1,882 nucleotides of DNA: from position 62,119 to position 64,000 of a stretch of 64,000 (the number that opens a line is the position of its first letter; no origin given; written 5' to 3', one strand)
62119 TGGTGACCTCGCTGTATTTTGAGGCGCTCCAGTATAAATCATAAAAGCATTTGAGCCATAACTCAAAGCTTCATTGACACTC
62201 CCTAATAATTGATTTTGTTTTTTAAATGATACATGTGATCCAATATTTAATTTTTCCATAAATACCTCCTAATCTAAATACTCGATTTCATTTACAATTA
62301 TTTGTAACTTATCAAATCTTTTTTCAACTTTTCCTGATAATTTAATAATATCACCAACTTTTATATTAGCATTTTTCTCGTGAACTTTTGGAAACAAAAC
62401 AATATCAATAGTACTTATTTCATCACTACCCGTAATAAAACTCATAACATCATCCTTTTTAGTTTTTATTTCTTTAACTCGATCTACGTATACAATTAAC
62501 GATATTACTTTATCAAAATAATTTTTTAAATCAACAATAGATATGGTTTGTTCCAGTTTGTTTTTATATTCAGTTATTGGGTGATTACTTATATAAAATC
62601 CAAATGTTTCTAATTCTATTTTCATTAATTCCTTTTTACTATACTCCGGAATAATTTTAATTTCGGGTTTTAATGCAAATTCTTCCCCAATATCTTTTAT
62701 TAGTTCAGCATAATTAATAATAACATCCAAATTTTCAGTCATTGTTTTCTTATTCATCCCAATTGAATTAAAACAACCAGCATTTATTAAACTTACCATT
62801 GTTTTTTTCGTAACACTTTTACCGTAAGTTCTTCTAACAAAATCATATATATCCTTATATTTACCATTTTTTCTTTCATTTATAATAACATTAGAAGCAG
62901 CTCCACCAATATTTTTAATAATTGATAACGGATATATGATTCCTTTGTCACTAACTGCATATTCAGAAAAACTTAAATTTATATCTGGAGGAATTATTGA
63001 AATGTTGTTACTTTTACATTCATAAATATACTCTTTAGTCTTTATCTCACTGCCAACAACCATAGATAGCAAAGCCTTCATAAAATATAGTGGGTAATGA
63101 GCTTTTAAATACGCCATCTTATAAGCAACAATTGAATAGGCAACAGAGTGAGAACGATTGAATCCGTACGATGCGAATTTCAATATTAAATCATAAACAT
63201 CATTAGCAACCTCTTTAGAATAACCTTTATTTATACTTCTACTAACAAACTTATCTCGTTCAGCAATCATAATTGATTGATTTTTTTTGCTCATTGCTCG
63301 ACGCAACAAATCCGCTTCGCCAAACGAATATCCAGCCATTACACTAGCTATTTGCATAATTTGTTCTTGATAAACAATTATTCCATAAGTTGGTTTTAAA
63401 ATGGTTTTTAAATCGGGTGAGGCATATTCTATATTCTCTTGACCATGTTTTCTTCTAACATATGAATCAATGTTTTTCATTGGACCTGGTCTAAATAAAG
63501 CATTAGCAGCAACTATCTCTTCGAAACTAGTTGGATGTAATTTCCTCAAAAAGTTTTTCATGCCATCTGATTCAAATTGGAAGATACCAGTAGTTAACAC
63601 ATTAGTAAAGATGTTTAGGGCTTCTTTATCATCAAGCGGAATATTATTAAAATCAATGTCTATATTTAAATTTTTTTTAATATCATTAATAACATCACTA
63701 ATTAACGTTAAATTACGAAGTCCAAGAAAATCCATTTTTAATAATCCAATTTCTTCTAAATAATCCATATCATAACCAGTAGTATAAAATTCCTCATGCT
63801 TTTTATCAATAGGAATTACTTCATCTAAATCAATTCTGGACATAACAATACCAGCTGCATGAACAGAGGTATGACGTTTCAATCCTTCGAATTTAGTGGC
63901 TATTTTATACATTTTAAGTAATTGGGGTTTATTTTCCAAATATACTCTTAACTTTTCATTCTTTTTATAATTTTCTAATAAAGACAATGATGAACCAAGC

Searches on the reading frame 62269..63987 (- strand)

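Call 48: search_protein_families(library=pfam, proteins=[window:62269-63987:-], max_evalue=0.001)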
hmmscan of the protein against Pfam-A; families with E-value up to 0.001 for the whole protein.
window:62269-63987:- (572 aa): 4 families
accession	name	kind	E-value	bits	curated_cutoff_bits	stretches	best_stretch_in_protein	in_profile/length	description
PF17657.6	DNA_pol3_finger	-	1.9e-64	216.4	22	1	92-254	1-165/166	Bacterial DNA polymerase III alpha subunit finger domain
PF14579.12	HHH_6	-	3e-24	85.5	25.6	1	329-415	2-89/90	Helix-hairpin-helix motif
PF07733.18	DNA_pol3_alpha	-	2.1e-21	77.2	23.9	1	3-89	173-260/260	Bacterial DNA polymerase III alpha NTPase domain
PF01336.31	tRNA_anti-codon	-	1.2e-10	41.7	27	1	503-569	6-73/75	OB-fold nucleic acid binding domain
